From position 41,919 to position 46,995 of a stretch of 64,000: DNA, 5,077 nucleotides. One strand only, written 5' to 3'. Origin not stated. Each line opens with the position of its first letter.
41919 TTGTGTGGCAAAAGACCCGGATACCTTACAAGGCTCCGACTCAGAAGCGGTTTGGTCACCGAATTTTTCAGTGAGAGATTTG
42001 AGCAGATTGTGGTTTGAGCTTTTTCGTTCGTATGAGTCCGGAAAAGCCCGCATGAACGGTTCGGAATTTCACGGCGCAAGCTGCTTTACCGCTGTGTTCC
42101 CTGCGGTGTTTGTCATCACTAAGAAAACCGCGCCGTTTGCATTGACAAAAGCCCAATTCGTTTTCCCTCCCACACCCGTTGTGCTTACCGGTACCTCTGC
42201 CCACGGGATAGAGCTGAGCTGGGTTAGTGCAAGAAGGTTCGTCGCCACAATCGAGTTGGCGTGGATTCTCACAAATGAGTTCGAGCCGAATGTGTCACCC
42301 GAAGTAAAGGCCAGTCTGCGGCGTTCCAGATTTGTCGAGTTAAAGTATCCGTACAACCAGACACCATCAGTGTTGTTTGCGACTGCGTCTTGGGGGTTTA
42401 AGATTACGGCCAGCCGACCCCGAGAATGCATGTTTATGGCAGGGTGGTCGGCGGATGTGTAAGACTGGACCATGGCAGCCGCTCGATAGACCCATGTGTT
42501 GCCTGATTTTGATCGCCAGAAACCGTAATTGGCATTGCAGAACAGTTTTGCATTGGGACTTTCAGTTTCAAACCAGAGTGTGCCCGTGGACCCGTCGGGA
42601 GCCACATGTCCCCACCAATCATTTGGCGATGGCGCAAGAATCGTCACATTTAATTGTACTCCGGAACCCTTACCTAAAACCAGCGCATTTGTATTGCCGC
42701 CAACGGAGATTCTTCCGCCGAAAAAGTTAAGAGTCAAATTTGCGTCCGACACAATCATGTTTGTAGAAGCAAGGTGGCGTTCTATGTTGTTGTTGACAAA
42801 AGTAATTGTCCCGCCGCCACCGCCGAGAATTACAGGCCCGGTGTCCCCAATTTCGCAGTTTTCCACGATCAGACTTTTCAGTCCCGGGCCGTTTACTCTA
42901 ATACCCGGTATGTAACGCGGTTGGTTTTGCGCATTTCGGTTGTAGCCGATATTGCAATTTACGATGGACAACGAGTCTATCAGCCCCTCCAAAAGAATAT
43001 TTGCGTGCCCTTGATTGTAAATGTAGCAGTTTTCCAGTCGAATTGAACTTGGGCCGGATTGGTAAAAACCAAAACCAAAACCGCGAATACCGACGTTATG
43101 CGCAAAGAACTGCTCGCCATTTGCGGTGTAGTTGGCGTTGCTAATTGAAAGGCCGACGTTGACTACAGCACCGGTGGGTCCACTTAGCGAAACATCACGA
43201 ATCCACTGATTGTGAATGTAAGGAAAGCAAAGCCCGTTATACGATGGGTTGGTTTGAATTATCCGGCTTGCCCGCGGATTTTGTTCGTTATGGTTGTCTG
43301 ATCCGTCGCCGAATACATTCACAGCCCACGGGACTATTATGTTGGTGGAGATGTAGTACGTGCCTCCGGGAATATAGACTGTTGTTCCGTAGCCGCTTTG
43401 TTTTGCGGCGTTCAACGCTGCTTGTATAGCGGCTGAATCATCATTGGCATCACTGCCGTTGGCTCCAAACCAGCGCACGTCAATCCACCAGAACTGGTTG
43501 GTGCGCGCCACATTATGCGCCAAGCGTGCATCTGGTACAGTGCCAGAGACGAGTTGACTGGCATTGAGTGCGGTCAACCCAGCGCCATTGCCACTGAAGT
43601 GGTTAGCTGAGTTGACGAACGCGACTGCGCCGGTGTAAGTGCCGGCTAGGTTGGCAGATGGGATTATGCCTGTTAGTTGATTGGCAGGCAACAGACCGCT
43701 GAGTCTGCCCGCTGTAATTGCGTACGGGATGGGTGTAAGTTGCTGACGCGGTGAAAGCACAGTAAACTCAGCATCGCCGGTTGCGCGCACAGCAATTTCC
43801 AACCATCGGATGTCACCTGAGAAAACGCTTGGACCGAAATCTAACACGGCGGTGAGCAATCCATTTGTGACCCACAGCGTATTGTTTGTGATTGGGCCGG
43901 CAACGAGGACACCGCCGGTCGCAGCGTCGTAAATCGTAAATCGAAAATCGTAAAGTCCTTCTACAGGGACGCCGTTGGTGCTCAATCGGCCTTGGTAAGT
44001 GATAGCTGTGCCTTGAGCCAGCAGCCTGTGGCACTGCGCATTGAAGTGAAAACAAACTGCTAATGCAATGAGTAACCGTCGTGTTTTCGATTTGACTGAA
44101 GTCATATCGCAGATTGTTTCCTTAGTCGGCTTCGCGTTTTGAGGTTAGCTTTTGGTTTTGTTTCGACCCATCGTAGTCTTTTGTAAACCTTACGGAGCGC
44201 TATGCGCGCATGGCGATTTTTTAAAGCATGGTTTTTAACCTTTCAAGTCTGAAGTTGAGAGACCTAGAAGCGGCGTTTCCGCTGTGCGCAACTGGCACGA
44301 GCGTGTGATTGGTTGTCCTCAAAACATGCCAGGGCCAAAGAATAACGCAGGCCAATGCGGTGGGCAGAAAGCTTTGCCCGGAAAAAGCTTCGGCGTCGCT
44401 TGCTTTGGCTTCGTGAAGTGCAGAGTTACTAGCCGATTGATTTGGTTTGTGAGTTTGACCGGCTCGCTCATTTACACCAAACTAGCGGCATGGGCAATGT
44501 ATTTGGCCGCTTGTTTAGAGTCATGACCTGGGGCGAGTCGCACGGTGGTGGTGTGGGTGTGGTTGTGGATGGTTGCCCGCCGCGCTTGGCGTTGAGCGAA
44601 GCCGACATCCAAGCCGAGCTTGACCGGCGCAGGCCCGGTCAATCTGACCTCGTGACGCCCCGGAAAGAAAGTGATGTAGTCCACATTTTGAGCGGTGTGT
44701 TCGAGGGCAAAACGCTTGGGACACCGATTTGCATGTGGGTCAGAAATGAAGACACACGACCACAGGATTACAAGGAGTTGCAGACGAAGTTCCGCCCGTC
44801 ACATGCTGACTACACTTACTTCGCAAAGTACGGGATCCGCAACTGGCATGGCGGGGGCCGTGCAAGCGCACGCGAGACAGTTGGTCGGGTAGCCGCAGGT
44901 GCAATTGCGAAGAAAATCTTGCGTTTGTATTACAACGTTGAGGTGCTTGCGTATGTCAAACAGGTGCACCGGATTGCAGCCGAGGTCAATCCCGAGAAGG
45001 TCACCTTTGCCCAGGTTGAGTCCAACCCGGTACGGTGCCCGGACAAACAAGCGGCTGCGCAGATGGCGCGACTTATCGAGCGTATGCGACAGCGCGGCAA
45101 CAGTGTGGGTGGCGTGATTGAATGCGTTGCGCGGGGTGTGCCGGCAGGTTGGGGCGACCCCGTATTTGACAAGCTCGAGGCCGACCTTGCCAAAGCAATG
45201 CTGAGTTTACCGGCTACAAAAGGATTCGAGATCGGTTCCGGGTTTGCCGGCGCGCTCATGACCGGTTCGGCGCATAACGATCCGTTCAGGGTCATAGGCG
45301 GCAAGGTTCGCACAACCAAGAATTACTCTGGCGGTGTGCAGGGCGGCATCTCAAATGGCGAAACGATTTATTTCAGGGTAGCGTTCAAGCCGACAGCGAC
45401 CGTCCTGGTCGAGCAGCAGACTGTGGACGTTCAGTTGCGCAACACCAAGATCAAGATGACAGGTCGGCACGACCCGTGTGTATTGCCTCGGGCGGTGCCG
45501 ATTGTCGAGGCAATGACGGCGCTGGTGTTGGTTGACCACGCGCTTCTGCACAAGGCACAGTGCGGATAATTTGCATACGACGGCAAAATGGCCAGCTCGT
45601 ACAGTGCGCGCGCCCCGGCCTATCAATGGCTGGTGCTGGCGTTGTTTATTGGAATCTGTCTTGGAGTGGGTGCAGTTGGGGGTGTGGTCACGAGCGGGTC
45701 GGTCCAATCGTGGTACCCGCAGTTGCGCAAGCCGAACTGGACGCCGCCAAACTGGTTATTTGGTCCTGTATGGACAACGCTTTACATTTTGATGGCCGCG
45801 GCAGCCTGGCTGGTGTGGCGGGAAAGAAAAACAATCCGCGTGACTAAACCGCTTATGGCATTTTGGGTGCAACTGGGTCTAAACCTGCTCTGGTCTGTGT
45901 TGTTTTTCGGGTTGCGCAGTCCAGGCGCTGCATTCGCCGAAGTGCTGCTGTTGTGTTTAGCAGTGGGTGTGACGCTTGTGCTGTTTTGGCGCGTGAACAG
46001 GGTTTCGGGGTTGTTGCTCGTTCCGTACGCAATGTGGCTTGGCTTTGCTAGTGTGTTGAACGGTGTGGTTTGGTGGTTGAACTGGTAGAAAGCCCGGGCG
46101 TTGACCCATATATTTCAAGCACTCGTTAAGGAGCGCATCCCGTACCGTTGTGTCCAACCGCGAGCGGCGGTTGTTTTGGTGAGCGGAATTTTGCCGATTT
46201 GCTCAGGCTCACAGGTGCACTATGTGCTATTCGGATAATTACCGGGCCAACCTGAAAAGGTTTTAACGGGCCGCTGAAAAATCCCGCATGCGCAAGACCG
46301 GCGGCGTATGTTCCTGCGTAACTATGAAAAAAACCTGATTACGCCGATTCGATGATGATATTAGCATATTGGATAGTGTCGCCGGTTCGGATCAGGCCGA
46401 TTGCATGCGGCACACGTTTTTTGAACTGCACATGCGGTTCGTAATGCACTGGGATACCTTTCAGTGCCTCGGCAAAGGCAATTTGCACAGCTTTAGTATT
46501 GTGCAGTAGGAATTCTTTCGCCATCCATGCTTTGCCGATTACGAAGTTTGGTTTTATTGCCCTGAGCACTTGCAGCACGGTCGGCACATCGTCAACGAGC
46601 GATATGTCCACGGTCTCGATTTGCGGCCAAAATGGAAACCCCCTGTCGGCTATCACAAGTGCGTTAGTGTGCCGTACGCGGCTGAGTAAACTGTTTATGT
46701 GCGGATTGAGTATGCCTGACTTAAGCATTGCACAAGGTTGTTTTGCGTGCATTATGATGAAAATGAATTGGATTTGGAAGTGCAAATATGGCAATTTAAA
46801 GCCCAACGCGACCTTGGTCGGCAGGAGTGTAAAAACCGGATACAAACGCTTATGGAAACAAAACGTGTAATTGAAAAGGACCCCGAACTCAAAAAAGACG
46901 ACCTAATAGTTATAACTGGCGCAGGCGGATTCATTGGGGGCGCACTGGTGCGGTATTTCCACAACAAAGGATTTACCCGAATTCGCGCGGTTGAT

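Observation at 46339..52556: Candidate undescribed sugar-salvage to nucleotide-sugar pathway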

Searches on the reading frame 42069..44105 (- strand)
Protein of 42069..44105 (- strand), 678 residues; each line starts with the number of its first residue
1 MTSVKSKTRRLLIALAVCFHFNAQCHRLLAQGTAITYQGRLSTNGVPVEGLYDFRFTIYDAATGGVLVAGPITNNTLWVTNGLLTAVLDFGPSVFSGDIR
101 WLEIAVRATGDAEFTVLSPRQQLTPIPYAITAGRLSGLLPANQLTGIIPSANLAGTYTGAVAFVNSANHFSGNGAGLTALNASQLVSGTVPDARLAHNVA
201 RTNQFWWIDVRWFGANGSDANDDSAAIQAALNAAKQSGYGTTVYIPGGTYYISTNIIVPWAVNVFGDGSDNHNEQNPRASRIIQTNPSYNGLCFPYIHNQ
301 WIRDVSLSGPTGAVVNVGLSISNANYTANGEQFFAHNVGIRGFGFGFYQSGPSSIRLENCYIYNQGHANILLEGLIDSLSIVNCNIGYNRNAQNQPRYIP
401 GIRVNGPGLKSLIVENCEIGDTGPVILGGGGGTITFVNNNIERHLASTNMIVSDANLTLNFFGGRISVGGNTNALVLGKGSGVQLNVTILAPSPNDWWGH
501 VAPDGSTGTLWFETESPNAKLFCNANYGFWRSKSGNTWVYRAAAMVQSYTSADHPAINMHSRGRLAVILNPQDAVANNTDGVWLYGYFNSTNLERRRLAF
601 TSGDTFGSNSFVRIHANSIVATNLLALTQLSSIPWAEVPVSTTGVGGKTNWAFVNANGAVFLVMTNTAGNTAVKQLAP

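Call 65: search_protein_families(library=pfam, proteins=[window:42069-44105:-], max_evalue=0.0001)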
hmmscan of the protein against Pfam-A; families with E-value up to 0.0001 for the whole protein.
window:42069-44105:- (678 aa): 1 family
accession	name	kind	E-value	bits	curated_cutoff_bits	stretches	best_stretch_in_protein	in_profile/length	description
PF12708.12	Pect-lyase_RHGA_epim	-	4.3e-15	56.5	27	1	207-289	1-86/213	Rhamnogalacturonase A/epimerase, pectate lyase-like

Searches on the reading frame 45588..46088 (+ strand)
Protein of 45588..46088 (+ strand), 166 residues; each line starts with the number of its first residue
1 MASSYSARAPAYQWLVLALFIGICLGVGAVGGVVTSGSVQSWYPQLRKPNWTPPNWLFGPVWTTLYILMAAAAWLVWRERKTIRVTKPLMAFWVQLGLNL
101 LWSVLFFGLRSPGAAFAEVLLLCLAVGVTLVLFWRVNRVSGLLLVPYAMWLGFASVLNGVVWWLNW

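Call 3: search_protein_families(library=pfam, proteins=[window:45588-46088:+], max_evalue=0.01)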
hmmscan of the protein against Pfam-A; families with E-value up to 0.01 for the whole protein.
window:45588-46088:+ (166 aa): 1 family
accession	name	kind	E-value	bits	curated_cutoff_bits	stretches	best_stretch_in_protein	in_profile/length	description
PF03073.20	TspO_MBR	-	1.9e-51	174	24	1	20-163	1-145/145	TspO/MBR family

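Call 4: search_protein_families(library=ncbifam, proteins=[window:45588-46088:+], max_evalue=0.01)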
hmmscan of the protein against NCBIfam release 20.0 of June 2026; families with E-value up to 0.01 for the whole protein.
window:45588-46088:+ (166 aa): 1 family
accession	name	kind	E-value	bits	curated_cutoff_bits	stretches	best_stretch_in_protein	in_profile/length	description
NF047825.1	T-richsensTspOAlph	equivalog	2.8e-35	121.8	180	1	13-165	2-148/152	tryptophan-rich sensory protein TspO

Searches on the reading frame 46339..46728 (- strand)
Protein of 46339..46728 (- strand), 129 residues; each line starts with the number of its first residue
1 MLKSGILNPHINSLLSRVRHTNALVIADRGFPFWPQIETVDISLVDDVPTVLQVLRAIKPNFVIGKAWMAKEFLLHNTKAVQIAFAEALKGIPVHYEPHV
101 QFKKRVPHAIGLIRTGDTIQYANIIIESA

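Call 22: search_solved_structures(query=window:46339-46728:-, max_evalue=0.01, show_alignments=3)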
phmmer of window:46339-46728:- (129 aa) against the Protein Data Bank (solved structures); distinct sequences matched with E-value up to 0.01: 4.
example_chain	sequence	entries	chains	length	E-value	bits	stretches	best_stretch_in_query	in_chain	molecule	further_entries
3p12_A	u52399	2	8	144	4.5e-15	59.1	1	1-128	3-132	D-ribose pyranase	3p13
3e7n_A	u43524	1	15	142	1.9e-14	57.1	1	2-126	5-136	D-ribose high-affinity transport system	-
1ogc_A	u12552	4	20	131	1.7e-12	50.7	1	1-128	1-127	HIGH AFFINITY RIBOSE TRANSPORT PROTEIN RBSD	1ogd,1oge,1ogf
2wcu_A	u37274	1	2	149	0.0094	19.3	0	6-127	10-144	PROTEIN FUCU HOMOLOG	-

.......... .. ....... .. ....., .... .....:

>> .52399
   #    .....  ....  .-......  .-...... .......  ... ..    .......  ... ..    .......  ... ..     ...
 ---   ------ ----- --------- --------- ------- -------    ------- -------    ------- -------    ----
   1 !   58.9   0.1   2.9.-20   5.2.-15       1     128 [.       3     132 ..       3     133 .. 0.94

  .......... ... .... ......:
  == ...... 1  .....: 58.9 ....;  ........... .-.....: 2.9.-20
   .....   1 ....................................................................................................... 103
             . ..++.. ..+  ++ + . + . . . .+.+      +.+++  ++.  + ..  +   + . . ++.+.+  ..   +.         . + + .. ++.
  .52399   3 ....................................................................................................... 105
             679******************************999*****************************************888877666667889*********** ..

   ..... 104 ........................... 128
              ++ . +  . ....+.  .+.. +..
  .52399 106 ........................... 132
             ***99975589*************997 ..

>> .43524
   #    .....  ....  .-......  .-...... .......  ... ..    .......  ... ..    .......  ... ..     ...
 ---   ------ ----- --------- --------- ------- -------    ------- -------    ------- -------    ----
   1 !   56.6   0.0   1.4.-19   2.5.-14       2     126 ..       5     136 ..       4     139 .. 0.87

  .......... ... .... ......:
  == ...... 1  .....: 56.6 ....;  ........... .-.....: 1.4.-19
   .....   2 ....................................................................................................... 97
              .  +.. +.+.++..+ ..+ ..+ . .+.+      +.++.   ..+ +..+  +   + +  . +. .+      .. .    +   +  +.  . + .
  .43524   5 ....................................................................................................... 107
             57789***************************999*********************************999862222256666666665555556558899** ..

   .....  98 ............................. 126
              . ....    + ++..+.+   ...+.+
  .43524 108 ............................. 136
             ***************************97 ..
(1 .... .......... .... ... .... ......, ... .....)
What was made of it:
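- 46339..46728 (-): RbsD/FucU-family sugar mutarotase/pyranase (129 aa), accessory gene of the operon. It is closer to solved RbsD (4.5e-15) than to a FucU homologue (0.009) (call 22).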

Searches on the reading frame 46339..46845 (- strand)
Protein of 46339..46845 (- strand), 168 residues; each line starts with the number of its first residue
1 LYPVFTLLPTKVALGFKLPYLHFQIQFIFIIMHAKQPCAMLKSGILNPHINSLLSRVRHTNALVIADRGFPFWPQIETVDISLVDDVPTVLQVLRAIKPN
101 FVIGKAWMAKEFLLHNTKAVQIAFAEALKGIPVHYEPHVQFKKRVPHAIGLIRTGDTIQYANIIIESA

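Call 3: search_protein_families(library=pfam, proteins=[window:46339-46845:-], max_evalue=0.01)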
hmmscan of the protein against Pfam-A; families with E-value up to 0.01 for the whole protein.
window:46339-46845:- (168 aa): 1 family
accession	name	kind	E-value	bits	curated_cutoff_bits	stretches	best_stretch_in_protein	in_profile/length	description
PF05025.18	RbsD_FucU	-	1.5e-25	90.7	25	1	40-167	1-135/138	RbsD / FucU transport protein family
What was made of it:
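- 46339..46728 (-): PF05025 at E 1.5e-25 (call 3).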

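Call 4: search_protein_families(library=ncbifam, proteins=[window:46339-46845:-], max_evalue=0.01)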
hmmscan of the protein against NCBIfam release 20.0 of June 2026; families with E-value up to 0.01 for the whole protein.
window:46339-46845:- (168 aa): 1 family
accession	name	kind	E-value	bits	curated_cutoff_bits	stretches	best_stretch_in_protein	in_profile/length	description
NF008761.0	PRK11797.1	equivalog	4.7e-26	91.7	93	1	40-167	1-135/139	D-ribose pyranase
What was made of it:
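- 46339..46728 (-): NCBIfam D-ribose pyranase scores 91.7 bits, just under the cut-off of 93 (call 4).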
